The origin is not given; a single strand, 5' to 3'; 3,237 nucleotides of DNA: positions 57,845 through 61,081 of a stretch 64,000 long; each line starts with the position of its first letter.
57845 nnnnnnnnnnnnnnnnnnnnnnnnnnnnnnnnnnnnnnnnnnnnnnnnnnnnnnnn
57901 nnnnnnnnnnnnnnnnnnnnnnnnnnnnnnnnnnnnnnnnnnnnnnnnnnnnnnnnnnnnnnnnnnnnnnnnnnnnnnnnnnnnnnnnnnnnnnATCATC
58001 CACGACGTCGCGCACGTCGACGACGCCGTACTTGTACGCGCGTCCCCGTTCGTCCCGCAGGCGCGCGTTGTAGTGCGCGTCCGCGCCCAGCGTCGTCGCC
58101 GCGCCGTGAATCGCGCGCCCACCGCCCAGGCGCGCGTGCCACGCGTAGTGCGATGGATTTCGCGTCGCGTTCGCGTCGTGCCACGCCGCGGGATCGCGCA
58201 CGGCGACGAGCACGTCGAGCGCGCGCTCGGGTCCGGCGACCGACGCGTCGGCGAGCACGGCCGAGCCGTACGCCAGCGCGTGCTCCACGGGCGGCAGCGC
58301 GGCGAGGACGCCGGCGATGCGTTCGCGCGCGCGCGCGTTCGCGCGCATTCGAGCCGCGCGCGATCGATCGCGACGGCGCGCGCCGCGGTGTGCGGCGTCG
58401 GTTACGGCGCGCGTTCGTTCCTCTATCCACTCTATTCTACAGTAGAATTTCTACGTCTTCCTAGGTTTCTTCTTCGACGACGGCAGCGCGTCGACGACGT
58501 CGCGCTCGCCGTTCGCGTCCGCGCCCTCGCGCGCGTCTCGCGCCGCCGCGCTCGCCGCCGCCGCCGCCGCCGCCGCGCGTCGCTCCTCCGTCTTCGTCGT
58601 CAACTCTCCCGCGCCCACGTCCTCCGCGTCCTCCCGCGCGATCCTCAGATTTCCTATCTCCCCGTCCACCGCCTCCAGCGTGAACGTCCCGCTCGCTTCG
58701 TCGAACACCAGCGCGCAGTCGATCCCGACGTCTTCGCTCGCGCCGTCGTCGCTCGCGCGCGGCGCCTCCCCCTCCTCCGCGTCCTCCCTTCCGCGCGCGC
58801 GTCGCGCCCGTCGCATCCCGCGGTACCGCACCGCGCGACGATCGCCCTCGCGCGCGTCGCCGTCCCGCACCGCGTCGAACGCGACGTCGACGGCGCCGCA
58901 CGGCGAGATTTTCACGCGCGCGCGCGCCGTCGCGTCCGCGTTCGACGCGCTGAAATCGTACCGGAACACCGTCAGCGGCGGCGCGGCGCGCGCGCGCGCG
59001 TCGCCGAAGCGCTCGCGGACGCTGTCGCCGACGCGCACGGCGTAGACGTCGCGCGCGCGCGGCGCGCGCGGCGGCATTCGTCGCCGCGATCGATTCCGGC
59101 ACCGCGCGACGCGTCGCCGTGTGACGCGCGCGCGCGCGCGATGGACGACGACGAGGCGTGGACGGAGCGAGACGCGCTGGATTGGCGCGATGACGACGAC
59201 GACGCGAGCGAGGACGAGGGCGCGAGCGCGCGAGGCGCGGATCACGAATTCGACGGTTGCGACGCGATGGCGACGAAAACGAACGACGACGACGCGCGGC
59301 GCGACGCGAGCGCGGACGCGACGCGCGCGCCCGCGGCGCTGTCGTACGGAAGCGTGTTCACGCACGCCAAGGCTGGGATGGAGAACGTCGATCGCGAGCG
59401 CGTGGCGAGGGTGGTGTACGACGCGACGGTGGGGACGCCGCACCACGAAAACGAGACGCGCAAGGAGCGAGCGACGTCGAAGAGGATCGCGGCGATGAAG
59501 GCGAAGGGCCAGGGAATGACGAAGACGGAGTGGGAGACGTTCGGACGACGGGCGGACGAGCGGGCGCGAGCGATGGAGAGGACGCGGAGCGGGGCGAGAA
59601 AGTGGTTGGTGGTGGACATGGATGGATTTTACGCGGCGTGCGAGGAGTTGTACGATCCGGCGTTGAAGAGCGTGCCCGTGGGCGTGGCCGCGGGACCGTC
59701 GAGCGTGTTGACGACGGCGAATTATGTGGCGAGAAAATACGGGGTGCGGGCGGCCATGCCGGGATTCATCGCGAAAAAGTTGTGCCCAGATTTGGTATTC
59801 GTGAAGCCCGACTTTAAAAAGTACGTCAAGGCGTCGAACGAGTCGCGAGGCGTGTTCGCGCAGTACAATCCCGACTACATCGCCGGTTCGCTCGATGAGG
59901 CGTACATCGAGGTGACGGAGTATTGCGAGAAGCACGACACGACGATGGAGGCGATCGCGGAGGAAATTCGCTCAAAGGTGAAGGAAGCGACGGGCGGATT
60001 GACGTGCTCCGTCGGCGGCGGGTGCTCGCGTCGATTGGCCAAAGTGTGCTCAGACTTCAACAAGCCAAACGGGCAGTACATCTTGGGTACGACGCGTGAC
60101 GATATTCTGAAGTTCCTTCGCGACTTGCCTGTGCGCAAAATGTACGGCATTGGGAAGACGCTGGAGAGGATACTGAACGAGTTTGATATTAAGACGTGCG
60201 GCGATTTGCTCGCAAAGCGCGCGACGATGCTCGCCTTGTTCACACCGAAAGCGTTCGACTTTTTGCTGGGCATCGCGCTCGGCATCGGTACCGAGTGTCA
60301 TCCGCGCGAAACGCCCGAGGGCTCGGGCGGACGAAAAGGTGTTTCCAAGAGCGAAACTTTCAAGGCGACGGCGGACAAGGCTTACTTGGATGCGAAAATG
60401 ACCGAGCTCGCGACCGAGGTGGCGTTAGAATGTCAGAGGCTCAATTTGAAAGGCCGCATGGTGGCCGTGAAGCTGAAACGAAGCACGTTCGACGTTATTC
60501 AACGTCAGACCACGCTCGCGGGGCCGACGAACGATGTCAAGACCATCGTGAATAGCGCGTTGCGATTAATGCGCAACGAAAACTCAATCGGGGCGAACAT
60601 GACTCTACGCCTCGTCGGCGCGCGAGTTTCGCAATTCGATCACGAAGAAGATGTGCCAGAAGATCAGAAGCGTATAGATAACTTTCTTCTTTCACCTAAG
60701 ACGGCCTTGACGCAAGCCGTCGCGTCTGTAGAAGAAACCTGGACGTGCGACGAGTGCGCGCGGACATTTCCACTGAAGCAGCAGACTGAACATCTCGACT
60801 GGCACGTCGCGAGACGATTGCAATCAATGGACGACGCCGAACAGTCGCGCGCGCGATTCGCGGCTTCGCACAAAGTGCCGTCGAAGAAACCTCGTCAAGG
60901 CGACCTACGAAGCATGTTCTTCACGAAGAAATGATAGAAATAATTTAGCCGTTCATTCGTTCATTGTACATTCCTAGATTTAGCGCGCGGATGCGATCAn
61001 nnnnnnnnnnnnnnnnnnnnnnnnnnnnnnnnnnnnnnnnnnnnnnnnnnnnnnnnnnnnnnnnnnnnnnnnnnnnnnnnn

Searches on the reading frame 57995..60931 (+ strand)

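Call 46: search_protein_families(library=pfam, proteins=[window:57995-60931:+], max_evalue=0.001)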
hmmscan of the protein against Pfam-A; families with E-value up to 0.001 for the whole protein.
window:57995-60931:+ (979 aa): 4 families
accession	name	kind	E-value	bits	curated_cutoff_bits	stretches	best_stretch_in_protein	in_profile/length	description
PF00817.25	IMS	-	8.7e-44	149.5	23.2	1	540-687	1-148/148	impB/mucB/samB family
PF11799.13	IMS_C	-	4.2e-17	63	20.7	1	780-885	1-103/109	impB/mucB/samB family C-terminal domain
PF18439.7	zf_UBZ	-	2e-11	43.8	25.6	1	914-944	1-31/32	Ubiquitin-Binding Zinc Finger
PF11798.14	IMS_HHH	-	1.1e-06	28.9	24.4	1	701-732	1-32/32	IMS family HHH motif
